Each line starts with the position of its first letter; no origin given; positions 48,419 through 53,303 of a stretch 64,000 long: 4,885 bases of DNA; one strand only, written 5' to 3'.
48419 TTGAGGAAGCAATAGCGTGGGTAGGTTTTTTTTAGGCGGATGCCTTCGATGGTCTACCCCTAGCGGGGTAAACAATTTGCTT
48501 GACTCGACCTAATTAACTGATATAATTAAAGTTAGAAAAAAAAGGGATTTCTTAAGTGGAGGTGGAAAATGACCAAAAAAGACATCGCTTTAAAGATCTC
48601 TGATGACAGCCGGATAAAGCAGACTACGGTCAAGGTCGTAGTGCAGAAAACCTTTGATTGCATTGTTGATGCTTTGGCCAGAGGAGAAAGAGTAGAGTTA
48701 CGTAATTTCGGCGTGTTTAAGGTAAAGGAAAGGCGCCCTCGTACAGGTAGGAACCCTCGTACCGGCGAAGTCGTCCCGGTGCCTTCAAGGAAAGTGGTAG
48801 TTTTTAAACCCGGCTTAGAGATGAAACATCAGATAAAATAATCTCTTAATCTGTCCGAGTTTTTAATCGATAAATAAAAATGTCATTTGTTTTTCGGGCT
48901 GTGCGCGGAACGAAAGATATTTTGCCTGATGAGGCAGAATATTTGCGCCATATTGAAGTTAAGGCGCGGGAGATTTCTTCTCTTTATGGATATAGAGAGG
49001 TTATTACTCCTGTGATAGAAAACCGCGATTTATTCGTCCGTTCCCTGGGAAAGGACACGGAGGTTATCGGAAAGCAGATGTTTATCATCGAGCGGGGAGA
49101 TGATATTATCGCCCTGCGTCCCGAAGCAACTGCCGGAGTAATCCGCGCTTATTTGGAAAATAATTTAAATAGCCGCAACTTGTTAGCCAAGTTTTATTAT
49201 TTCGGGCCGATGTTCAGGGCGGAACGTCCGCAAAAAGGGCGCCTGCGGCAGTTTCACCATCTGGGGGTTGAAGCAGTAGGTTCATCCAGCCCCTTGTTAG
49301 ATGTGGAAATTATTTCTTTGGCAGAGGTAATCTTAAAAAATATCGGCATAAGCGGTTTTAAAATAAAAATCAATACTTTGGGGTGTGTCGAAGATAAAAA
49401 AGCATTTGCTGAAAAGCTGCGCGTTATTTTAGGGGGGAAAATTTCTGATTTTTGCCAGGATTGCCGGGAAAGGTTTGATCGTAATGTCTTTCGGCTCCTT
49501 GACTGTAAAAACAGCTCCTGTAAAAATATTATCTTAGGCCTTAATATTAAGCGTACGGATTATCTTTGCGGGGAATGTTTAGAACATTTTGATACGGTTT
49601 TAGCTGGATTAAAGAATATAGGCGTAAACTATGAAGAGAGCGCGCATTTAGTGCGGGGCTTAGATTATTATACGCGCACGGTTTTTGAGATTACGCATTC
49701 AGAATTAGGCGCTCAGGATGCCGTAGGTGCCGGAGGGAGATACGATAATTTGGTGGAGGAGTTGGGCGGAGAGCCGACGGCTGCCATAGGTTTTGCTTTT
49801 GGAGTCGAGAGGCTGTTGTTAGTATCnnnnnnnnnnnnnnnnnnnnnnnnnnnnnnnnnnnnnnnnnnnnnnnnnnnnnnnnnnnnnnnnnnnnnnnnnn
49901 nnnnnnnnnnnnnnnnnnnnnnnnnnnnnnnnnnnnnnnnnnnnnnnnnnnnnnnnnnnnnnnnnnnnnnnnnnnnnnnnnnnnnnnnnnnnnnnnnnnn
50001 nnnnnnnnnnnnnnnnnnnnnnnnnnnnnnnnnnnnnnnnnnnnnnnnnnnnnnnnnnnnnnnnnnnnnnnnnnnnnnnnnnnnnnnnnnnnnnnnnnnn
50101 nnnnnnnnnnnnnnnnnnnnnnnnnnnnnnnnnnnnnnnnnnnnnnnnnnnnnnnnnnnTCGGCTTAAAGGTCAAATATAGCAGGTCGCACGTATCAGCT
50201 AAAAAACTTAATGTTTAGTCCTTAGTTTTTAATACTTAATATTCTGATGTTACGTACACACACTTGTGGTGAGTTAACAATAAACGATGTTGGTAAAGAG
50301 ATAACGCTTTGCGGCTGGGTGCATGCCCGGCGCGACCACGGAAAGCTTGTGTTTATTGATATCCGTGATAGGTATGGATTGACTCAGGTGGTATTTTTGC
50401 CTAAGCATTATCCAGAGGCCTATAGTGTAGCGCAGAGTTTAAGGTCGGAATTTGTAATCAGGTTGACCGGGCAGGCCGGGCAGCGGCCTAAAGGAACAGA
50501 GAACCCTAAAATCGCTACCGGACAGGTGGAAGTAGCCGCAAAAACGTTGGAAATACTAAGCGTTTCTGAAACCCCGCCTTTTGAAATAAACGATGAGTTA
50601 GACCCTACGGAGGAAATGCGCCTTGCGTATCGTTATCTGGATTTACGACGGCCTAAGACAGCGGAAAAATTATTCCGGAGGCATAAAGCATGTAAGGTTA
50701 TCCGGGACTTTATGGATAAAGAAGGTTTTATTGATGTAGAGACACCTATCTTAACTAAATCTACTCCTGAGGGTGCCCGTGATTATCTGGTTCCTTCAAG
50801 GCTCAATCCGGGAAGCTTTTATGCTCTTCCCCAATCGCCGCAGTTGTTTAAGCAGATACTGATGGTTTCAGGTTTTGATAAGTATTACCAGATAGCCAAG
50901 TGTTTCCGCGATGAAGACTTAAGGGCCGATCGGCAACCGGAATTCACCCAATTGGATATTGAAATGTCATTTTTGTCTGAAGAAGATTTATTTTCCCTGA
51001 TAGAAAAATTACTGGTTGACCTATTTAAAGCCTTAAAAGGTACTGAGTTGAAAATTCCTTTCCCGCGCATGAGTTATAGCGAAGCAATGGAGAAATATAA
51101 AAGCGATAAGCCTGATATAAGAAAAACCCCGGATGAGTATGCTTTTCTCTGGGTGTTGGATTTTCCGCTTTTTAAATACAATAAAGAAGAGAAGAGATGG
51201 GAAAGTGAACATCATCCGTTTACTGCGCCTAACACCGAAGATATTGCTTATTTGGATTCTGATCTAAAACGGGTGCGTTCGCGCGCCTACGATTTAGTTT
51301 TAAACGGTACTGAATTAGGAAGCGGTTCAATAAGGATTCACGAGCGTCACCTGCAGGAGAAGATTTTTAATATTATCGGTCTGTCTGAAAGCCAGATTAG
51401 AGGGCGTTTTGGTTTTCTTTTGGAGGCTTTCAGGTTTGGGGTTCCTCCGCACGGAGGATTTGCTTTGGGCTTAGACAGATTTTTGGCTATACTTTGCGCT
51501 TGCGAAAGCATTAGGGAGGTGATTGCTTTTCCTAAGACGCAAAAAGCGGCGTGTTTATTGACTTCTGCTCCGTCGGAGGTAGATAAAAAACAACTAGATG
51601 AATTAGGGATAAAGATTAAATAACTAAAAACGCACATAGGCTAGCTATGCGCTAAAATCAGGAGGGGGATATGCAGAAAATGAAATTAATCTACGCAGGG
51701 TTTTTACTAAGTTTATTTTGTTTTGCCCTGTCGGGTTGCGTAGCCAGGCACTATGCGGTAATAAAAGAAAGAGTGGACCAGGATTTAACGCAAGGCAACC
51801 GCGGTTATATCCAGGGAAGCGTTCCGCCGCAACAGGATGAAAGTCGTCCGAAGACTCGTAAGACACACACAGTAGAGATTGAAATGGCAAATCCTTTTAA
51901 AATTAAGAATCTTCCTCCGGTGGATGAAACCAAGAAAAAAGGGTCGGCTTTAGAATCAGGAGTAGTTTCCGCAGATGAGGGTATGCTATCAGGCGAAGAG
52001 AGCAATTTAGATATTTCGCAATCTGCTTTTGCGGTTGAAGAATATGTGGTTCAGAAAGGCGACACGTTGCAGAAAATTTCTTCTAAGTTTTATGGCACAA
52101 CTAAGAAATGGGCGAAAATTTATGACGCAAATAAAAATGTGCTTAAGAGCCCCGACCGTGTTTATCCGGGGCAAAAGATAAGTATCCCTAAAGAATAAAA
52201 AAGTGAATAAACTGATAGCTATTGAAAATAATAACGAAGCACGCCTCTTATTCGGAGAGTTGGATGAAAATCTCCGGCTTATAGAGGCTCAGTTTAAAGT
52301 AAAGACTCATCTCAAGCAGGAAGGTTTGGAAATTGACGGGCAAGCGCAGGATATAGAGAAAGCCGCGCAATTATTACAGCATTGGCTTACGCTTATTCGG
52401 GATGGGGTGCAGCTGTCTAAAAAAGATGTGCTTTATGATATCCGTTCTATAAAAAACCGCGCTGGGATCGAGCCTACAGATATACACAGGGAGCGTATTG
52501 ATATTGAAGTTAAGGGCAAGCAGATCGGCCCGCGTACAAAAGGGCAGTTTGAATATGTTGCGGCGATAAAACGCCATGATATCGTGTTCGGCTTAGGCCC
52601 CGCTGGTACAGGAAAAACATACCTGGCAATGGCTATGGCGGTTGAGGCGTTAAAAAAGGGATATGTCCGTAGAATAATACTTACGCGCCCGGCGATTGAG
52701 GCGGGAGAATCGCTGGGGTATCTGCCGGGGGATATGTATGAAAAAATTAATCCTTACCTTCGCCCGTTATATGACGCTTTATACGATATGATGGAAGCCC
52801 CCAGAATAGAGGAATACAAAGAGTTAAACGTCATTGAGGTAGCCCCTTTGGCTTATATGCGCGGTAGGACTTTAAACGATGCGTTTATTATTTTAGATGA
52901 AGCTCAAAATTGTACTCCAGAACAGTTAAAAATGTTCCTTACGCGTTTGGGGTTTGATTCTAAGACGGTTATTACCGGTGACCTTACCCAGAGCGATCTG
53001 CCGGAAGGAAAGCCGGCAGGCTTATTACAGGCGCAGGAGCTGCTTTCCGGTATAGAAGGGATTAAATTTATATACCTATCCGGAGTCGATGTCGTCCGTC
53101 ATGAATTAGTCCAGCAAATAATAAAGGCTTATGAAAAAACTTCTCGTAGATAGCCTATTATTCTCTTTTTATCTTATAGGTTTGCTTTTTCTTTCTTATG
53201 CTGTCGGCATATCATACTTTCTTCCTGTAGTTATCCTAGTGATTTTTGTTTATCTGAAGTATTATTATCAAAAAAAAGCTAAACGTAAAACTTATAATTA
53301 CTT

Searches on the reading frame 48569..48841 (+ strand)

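Call 50: search_protein_families(library=pfam, proteins=[window:48569-48841:+], max_evalue=0.01)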
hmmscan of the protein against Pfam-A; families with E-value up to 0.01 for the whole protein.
window:48569-48841:+ (90 aa): 3 families
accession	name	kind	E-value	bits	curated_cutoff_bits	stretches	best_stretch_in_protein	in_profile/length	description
PF00216.26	Bac_DNA_binding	-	3.4e-30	104.6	22.4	1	1-89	1-89/90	Bacterial DNA-binding protein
PF18291.6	HU-HIG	-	6.9e-09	36.3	26.2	1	2-89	33-118/125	HU domain fused to wHTH, Ig, or Glycine-rich motif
PF18289.6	HU-CCDC81_euk_2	-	0.0097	16.3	26.1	0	9-56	9-58/75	CCDC81 eukaryotic HU domain 2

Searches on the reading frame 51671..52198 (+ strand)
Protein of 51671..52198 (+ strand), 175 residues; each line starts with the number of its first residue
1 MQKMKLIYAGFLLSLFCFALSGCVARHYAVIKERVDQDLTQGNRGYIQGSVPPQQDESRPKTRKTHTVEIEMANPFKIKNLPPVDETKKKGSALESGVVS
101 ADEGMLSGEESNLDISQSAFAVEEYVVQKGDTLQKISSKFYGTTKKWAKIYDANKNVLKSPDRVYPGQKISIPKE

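Call 22: search_protein_families(library=pfam, proteins=[window:51671-52198:+], max_evalue=0.01)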
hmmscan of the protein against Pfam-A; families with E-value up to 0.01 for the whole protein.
window:51671-52198:+ (175 aa): 2 families
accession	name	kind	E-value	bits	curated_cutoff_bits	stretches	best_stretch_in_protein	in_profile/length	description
PF01476.26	LysM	-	2.6e-11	43.7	20.9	1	125-173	1-43/43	LysM domain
PF23473.1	LysM3_LYK4_5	-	0.00075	20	29.3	1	125-173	5-47/48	LYK4/5 LysM3 domain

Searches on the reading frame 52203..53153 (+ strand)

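Call 50: search_protein_families(library=pfam, proteins=[window:52203-53153:+], max_evalue=0.01)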
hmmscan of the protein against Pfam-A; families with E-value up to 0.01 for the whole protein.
window:52203-53153:+ (316 aa): 8 families
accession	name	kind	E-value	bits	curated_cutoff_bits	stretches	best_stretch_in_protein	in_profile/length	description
PF02562.22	PhoH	-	1e-92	309.7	27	1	108-311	2-205/205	PhoH-like protein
PF01695.23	IstB_IS21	-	7.3e-07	29.4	24.1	1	115-156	82-123/238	IstB-like ATP binding protein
PF13604.12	AAA_30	-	5.7e-06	26.6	27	1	113-265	4-129/191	AAA domain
PF13245.12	AAA_19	-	4.6e-05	24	25.1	1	119-264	5-129/134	AAA domain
PF05707.18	Zot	-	0.00023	21.1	20.3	0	127-159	2-33/197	Zonular occludens toxin (Zot)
PF13401.12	AAA_22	-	0.00026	21.8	27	1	131-251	11-110/130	AAA domain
PF20720.3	nSTAND3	-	0.00073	19.7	27.2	1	117-156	9-47/155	Novel STAND NTPase 3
PF00270.35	DEAD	-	0.0011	19.2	26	1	113-167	2-57/167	DEAD/DEAH box helicase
